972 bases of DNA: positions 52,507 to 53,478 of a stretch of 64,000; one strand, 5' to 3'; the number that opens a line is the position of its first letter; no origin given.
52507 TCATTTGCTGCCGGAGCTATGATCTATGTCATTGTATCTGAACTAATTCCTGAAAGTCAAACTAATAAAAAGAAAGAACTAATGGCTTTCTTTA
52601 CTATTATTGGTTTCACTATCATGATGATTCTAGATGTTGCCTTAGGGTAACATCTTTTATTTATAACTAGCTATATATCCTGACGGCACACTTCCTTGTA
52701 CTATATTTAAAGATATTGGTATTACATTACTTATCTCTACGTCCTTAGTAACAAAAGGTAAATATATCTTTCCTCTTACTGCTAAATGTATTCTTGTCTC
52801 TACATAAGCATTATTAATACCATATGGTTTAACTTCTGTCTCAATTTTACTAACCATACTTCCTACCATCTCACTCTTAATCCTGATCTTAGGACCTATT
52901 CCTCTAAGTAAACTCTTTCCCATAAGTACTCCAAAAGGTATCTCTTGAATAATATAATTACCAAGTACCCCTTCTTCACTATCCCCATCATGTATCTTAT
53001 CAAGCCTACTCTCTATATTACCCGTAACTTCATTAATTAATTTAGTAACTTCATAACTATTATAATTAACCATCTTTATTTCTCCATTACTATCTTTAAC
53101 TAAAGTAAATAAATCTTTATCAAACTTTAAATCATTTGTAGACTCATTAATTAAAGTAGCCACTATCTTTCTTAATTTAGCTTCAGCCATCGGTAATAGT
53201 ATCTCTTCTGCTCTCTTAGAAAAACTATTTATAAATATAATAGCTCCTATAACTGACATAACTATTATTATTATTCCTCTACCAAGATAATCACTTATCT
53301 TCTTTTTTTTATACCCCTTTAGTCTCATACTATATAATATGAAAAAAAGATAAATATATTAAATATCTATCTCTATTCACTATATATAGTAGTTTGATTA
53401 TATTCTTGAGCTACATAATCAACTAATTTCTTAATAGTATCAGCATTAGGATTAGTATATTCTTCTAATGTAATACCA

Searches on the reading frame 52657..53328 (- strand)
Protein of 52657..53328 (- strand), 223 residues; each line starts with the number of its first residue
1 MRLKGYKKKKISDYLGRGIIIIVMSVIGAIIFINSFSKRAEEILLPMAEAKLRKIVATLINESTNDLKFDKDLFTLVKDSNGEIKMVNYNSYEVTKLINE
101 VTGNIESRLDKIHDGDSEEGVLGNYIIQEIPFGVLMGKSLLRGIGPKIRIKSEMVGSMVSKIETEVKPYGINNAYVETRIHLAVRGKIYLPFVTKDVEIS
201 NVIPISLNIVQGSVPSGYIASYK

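Call 6: search_protein_families(library=pfam, proteins=[window:52657-53328:-])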
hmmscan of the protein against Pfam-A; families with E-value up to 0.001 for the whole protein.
window:52657-53328:- (223 aa): 1 family
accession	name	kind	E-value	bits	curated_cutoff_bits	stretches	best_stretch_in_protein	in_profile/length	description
PF09560.15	Spore_YunB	-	2.4e-21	76.1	25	1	129-216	3-90/91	Sporulation protein YunB (Spo_YunB)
